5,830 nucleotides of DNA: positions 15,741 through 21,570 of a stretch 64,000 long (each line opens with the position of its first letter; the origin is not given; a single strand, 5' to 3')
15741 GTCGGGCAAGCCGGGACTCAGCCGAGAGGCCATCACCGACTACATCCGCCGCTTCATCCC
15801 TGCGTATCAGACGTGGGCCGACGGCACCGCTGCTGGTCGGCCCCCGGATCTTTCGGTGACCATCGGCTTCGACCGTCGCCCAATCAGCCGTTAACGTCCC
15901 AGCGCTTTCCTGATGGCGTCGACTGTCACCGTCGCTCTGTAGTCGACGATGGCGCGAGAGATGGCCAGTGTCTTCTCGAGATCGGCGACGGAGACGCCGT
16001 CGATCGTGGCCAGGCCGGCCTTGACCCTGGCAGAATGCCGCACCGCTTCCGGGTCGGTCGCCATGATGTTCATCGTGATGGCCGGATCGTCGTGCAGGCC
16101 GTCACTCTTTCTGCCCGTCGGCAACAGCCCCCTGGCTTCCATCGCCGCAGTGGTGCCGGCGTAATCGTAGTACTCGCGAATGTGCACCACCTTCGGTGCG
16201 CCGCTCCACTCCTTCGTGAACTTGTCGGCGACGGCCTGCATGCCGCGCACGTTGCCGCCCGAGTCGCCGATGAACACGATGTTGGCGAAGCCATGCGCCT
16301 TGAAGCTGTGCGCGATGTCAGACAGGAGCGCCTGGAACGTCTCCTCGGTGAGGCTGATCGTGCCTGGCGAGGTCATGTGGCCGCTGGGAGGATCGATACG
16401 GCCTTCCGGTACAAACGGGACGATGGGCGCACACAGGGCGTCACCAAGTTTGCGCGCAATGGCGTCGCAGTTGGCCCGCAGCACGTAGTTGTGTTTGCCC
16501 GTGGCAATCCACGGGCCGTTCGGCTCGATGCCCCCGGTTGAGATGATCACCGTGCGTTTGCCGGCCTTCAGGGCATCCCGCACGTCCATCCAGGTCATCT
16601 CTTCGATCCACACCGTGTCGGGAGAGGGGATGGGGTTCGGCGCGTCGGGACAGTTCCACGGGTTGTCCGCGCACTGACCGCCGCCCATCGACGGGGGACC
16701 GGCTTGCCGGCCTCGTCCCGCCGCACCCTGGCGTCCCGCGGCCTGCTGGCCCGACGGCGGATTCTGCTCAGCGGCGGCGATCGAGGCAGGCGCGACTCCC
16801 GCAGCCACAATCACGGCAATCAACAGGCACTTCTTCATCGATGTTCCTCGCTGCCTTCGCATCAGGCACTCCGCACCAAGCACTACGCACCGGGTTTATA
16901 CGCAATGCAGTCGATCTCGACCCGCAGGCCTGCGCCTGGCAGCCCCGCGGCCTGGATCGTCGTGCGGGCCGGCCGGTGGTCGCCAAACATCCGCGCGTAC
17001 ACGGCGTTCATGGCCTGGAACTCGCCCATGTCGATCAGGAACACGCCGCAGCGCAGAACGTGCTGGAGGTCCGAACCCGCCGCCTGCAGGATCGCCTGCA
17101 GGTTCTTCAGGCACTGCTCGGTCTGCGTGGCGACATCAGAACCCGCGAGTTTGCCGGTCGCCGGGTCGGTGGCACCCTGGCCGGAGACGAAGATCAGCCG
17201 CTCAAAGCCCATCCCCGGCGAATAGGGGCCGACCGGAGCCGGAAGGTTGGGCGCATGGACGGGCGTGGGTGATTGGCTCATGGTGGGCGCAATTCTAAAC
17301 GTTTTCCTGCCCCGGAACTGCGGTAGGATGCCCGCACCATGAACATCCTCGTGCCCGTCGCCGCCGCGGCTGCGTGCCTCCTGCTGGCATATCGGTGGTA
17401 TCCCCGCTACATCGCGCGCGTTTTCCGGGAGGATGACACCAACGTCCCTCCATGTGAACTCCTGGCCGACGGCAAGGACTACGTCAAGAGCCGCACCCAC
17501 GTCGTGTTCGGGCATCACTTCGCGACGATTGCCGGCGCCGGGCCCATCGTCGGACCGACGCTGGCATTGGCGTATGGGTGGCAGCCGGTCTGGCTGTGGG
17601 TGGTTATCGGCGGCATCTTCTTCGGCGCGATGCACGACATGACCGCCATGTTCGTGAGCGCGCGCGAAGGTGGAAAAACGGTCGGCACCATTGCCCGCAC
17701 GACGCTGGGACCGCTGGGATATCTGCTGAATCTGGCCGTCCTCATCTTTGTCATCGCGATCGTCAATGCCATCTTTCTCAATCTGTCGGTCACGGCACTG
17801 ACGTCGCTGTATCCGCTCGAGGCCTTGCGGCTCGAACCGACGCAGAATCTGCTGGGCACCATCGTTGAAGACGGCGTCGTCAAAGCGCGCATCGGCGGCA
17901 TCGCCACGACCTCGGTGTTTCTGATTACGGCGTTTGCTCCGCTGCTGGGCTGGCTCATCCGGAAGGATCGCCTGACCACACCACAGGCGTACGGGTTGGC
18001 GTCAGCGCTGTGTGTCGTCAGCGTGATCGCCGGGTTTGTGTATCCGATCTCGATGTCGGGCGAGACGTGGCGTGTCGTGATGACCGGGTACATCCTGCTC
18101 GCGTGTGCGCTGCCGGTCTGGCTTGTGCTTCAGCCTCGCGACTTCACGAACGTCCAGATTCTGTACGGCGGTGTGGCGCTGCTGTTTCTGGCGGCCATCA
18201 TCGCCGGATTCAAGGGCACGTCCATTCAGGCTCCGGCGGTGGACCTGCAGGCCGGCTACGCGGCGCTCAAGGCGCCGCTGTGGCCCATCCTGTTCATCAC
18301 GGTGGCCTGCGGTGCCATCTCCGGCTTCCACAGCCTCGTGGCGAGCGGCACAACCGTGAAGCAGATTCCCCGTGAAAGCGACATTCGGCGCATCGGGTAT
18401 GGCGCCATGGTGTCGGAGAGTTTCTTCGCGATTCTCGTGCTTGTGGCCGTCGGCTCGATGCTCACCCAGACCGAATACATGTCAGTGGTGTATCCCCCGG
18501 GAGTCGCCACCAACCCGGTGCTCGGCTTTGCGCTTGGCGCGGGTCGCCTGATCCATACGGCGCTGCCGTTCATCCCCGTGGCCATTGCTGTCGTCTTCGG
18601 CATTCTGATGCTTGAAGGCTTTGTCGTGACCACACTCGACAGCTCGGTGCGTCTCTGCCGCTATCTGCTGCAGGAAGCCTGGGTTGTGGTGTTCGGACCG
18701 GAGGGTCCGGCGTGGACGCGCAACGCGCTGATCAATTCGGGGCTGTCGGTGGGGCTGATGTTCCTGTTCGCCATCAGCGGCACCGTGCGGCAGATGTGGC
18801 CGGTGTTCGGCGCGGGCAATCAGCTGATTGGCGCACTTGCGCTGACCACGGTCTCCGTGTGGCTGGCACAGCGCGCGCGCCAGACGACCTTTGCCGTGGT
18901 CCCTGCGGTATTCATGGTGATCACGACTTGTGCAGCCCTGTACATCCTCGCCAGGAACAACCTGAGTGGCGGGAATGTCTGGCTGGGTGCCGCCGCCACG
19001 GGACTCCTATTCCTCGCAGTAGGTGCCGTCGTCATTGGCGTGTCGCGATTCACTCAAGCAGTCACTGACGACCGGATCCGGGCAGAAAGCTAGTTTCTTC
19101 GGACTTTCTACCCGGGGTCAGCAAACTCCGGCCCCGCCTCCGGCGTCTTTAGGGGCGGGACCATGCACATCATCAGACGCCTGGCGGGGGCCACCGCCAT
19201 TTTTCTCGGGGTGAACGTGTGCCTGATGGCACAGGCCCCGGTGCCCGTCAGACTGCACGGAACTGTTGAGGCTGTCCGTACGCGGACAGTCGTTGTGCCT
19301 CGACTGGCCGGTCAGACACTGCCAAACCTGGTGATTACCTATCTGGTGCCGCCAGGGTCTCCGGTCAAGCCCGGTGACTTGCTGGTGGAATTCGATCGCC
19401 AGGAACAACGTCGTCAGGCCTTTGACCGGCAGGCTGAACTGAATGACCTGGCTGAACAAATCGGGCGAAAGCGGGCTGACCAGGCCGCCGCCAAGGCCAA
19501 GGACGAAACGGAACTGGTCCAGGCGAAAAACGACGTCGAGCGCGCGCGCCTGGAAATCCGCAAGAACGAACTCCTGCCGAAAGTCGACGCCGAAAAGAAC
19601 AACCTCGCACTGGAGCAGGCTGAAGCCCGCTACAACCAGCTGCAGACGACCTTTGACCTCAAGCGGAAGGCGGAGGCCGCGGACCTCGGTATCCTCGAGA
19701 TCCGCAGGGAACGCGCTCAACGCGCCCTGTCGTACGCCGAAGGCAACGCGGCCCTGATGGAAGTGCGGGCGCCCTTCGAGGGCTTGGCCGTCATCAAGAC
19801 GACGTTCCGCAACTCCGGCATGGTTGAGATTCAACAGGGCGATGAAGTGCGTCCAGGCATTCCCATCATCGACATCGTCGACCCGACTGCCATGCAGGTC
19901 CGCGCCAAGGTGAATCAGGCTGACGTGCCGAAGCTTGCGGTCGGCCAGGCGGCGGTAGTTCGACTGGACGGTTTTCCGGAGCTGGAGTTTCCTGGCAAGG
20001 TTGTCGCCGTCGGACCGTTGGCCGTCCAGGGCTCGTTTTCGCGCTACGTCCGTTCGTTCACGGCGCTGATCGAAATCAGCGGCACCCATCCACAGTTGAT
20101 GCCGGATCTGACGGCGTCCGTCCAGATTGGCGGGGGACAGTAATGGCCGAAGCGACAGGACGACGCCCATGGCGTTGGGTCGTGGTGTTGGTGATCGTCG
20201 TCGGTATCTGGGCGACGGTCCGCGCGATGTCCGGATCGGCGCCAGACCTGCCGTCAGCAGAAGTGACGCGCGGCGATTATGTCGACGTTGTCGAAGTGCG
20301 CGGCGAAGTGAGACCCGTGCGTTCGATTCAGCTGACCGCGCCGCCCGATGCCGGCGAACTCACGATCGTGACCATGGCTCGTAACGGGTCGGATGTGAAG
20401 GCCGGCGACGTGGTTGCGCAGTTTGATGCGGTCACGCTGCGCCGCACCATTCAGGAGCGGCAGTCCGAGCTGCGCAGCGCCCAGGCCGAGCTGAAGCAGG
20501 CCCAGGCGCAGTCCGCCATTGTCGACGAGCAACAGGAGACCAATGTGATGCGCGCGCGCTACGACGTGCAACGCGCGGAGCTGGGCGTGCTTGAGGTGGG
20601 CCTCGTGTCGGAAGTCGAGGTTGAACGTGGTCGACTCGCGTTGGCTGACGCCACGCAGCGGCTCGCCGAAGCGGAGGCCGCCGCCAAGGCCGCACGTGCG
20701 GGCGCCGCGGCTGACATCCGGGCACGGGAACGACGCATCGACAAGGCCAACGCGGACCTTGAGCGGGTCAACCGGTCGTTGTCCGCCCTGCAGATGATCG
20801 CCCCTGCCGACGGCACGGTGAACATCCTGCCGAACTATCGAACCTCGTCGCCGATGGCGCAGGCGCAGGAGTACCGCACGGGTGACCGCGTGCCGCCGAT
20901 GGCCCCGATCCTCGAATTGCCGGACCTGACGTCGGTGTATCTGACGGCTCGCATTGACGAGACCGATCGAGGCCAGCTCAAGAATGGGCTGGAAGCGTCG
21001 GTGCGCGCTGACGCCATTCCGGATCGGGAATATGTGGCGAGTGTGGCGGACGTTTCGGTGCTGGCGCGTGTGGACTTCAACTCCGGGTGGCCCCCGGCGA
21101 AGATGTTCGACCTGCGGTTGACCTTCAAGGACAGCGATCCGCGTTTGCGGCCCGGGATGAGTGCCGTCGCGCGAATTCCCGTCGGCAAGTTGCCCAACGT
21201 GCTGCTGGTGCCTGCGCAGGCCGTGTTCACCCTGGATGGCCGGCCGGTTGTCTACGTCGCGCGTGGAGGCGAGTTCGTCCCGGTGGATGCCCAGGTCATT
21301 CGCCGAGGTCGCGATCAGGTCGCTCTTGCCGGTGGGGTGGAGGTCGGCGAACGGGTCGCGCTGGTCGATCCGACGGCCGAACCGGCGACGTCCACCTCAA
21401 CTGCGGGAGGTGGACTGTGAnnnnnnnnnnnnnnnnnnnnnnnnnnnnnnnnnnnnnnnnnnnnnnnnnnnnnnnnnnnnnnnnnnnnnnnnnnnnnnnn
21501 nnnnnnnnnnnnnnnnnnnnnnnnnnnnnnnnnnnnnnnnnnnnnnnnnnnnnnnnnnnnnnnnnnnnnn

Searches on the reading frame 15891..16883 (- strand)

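Call 68: search_protein_families(library=pfam, proteins=[window:15891-16883:-], max_evalue=0.0001)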
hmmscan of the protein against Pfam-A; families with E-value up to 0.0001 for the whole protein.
window:15891-16883:- (330 aa): 1 family
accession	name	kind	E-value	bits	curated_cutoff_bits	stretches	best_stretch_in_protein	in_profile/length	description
PF02633.19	Creatininase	-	2.9e-28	99.3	31.3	1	94-288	1-185/238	Creatinine amidohydrolase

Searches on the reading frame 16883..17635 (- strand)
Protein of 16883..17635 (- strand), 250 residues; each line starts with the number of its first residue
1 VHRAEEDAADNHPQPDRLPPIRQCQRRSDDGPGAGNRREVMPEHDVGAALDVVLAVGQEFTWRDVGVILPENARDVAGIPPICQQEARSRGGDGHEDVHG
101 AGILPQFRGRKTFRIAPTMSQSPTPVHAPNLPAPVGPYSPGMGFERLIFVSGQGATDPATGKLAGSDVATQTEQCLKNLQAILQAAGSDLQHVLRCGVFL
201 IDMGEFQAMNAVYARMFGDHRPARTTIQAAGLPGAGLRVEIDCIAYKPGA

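Call 68: search_protein_families(library=pfam, proteins=[window:16883-17635:-], max_evalue=0.0001)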
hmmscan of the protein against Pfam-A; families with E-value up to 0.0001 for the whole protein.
window:16883-17635:- (250 aa): 1 family
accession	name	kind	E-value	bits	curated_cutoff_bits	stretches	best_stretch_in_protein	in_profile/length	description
PF01042.26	Ribonuc_L-PSP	-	2.3e-34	118.4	27.3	1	132-246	5-120/121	Endoribonuclease L-PSP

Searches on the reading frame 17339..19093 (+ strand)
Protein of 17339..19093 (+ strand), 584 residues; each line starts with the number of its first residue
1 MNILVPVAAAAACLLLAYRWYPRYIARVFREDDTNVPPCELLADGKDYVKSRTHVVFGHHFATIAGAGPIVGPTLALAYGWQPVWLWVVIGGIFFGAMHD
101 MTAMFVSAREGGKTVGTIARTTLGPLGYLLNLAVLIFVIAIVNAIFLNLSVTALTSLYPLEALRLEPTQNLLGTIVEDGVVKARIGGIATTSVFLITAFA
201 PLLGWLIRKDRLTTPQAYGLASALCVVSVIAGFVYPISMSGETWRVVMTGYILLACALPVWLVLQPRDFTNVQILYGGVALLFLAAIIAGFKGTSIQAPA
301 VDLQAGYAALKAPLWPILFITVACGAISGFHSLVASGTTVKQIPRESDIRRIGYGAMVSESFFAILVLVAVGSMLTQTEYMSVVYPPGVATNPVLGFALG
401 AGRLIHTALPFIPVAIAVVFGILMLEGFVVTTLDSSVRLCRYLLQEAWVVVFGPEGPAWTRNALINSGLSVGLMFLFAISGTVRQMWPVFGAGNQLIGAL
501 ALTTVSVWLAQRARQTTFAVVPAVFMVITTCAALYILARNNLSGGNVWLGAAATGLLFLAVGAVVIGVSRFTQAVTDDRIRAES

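Call 36: search_protein_families(library=pfam, proteins=[window:17339-19093:+], max_evalue=0.0001)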
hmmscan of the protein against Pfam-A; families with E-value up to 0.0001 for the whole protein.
window:17339-19093:+ (584 aa): 1 family
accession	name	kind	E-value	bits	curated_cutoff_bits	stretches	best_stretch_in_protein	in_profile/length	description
PF02554.20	CstA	-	4.6e-125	418.9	27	2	6-389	5-368/560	Carbon starvation protein CstA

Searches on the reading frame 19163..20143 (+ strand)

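Call 68: search_protein_families(library=pfam, proteins=[window:19163-20143:+], max_evalue=0.0001)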
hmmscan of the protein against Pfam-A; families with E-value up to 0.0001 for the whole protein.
window:19163-20143:+ (326 aa): 2 families
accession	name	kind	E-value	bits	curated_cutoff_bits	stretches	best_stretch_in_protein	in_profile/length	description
PF13437.12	HlyD_3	-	3.6e-11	44.2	22.2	1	221-307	13-95/106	HlyD family secretion protein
PF16576.10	HlyD_D23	-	5.1e-10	39.4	30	1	168-291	79-192/214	Barrel-sandwich domain of CusB or HlyD membrane-fusion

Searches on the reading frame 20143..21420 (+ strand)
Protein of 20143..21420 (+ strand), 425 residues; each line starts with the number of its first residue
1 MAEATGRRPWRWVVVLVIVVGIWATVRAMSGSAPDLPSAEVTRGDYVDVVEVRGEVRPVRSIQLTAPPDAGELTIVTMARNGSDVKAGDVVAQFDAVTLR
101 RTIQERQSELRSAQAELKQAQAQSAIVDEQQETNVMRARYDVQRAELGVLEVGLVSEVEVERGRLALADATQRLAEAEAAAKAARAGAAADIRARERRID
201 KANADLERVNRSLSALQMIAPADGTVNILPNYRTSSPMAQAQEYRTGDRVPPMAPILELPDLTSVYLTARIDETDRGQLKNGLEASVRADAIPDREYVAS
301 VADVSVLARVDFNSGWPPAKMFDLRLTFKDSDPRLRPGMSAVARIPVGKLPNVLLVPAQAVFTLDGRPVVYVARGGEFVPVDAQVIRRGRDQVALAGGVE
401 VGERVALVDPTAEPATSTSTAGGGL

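Call 36: search_protein_families(library=pfam, proteins=[window:20143-21420:+], max_evalue=0.0001)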
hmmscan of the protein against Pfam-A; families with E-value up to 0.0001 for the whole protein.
window:20143-21420:+ (425 aa): 1 family
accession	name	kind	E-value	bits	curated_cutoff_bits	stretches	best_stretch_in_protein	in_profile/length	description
PF16576.10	HlyD_D23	-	4.8e-11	42.8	30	1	166-341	77-214/214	Barrel-sandwich domain of CusB or HlyD membrane-fusion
